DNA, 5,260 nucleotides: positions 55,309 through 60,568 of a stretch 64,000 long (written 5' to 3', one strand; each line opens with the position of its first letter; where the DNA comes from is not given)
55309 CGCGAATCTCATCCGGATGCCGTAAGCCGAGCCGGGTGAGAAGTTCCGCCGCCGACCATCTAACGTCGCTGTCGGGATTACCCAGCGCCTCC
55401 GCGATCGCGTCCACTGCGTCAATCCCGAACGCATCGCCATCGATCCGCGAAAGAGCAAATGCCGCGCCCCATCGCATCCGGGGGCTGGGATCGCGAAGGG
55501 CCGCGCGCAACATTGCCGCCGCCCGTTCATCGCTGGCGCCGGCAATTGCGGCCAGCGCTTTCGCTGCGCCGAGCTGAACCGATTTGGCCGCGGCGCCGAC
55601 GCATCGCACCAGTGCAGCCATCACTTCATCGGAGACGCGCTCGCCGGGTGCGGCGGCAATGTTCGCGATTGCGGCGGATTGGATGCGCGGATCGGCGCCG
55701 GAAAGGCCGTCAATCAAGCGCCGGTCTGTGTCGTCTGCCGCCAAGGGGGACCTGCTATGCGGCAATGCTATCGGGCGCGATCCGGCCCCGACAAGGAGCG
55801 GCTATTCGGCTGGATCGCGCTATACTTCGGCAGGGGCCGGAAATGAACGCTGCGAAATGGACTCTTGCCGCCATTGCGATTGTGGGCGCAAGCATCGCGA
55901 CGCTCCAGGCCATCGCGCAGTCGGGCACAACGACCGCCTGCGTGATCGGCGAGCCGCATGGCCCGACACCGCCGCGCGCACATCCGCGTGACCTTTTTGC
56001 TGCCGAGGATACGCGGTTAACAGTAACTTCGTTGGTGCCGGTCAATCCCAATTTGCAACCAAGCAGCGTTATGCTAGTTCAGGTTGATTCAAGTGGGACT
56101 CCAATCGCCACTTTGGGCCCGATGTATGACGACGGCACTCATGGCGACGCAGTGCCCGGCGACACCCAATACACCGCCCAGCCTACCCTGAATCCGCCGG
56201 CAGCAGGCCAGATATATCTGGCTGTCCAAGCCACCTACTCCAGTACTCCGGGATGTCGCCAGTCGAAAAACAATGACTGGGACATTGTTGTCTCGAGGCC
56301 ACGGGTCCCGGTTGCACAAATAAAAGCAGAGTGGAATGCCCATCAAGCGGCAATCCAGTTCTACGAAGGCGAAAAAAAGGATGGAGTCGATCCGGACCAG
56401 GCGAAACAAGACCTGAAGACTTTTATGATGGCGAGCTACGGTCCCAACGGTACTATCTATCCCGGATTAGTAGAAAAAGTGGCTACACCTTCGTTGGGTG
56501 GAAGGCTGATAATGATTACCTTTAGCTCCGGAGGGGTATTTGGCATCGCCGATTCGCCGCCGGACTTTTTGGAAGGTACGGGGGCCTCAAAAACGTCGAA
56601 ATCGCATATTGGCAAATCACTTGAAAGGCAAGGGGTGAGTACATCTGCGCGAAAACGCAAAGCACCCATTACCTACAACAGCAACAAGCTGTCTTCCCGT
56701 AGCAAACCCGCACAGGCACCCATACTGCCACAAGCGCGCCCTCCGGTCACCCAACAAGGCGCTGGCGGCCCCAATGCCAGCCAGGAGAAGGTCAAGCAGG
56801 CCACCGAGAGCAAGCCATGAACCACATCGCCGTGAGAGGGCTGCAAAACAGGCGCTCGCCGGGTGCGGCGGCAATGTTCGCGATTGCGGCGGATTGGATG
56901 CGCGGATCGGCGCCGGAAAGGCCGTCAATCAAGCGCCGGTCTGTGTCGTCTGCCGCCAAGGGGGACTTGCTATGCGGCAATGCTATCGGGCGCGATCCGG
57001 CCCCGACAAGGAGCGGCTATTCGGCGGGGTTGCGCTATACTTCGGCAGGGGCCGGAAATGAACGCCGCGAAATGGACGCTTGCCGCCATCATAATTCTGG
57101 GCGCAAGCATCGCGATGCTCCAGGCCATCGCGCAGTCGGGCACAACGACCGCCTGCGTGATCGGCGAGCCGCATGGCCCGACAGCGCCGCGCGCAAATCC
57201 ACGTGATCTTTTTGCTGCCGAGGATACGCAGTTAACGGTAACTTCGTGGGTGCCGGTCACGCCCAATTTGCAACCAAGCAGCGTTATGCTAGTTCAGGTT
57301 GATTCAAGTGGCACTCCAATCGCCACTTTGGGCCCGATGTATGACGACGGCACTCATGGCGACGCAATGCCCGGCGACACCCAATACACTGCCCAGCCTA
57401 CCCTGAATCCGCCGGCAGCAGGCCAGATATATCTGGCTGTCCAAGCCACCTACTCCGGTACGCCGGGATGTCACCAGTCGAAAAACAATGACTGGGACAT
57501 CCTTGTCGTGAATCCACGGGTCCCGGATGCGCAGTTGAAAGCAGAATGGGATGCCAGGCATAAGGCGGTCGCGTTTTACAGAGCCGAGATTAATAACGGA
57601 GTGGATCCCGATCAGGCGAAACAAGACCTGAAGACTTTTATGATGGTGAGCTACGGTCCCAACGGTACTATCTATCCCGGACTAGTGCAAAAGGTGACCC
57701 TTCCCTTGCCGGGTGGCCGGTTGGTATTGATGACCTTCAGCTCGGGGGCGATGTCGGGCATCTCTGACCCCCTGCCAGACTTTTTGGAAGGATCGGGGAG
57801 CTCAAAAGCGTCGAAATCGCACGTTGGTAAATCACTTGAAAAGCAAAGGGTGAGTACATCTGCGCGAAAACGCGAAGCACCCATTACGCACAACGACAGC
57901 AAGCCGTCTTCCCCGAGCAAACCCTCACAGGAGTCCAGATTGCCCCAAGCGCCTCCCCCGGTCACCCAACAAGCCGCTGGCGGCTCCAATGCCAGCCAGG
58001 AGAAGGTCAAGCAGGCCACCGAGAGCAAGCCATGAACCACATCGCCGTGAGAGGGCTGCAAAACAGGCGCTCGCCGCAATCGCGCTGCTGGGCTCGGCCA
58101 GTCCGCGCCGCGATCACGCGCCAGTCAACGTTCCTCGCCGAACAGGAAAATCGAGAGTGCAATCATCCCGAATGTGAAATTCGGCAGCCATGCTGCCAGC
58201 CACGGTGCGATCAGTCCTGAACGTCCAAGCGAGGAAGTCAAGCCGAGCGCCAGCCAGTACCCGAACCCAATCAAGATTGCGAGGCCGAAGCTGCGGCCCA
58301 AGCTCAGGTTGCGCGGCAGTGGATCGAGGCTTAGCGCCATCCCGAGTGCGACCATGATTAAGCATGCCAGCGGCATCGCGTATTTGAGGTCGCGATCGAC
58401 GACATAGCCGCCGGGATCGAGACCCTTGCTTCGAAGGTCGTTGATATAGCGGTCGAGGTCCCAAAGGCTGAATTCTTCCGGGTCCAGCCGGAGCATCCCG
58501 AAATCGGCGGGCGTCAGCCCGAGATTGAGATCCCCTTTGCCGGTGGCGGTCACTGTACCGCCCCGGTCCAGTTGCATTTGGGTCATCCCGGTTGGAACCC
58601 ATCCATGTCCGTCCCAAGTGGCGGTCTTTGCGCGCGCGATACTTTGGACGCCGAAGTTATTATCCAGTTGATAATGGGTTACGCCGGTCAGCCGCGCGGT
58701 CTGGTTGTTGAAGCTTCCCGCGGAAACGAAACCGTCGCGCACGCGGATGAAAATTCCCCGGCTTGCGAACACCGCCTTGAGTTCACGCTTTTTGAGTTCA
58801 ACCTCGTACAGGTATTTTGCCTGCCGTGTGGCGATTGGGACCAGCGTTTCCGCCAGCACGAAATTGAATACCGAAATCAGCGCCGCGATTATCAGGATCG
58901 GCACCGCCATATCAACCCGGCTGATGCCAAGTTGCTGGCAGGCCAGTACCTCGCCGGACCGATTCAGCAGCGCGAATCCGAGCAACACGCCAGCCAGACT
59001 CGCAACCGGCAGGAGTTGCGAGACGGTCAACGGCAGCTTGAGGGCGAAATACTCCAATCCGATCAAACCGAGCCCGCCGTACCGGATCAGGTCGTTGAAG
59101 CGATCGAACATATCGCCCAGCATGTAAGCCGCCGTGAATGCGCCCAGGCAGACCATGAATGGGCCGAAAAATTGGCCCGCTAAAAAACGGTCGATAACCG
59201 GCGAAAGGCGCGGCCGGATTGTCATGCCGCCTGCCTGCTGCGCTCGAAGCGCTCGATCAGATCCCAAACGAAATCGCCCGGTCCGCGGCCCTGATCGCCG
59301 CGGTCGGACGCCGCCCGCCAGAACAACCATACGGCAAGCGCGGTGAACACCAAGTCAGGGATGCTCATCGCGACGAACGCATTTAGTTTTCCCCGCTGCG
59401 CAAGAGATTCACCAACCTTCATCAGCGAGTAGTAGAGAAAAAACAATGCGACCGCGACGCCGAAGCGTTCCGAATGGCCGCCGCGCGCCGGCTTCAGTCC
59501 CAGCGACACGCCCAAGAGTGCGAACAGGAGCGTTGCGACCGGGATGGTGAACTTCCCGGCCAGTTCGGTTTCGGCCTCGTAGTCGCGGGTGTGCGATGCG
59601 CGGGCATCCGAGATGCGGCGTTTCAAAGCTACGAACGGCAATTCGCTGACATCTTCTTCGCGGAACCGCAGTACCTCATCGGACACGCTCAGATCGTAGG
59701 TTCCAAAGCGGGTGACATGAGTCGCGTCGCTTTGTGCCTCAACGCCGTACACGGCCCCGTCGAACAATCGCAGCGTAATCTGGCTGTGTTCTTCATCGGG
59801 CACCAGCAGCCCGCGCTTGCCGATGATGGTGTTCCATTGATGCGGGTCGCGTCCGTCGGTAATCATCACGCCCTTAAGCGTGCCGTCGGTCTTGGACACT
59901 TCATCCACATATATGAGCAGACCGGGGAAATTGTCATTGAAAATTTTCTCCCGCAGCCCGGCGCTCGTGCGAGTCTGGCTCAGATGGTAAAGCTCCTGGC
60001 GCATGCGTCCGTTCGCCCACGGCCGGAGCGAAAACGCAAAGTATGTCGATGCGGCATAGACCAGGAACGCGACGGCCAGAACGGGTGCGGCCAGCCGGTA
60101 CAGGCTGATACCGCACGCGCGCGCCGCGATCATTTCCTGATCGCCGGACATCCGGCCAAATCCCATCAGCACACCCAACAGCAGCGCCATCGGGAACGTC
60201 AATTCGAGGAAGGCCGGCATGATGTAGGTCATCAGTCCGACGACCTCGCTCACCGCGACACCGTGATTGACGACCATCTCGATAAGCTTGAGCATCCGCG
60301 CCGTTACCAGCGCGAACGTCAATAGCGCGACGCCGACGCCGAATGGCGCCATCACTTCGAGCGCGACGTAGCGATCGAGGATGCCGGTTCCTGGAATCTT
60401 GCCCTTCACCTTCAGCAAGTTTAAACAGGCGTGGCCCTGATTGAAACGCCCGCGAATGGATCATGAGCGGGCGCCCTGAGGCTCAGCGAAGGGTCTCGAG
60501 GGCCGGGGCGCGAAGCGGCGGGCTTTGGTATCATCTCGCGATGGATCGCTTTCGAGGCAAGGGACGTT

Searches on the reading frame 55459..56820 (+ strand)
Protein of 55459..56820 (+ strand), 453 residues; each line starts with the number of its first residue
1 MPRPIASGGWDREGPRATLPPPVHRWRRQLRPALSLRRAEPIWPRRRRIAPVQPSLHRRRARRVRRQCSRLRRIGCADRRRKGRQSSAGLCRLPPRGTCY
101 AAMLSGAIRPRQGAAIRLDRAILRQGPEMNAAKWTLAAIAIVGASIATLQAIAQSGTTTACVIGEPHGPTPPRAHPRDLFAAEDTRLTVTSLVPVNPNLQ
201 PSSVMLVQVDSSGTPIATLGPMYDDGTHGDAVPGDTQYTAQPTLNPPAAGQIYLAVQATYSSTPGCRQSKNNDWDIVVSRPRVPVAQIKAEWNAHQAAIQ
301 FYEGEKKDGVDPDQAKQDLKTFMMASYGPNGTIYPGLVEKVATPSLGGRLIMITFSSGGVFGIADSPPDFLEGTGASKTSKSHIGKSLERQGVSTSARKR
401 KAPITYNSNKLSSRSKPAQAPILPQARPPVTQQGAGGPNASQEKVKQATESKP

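Call 53: search_protein_families(library=ncbifam, proteins=[window:55459-56820:+], max_evalue=0.00001)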
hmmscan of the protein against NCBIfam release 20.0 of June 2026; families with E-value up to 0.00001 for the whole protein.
window:55459-56820:+ (453 aa): 1 family
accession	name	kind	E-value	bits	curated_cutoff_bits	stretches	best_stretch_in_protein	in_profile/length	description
NF041940.1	choice_anch_X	domain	2.4e-06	27.2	25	1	221-241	2-22/37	choice-of-anchor X domain-containing protein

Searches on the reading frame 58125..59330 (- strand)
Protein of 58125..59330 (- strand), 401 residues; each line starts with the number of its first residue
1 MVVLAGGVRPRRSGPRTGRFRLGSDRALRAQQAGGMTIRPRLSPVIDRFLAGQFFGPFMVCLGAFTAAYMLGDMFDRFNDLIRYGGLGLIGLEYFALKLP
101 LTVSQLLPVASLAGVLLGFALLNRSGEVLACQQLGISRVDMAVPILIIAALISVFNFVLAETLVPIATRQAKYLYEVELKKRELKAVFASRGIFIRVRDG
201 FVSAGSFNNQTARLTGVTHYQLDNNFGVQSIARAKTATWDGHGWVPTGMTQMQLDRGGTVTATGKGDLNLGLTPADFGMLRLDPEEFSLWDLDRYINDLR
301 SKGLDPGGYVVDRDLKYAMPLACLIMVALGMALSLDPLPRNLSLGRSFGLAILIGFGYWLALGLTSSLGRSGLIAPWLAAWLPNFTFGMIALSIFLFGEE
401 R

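Call 53: search_protein_families(library=ncbifam, proteins=[window:58125-59330:-], max_evalue=0.00001)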
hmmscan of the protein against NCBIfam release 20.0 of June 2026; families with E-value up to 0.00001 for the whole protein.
window:58125-59330:- (401 aa): 2 families
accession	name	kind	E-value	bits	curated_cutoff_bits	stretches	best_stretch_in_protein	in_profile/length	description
TIGR04408.1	LptG_lptG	equivalog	3.1e-71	239.8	240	1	46-395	2-348/351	LPS export ABC transporter permease LptG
TIGR04407.1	LptF_YjgP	equivalog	6.2e-25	87.6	230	1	46-395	2-345/347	LPS export ABC transporter permease LptF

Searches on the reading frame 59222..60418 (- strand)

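Call 53: search_protein_families(library=ncbifam, proteins=[window:59222-60418:-], max_evalue=0.00001)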
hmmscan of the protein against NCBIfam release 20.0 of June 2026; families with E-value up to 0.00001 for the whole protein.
window:59222-60418:- (398 aa): 2 families
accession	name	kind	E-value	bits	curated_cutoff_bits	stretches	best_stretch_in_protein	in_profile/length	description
TIGR04407.1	LptF_YjgP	equivalog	3.6e-78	262.7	230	1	13-368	1-347/347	LPS export ABC transporter permease LptF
TIGR04408.1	LptG_lptG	equivalog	9.6e-42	142.8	240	1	13-368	1-350/351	LPS export ABC transporter permease LptG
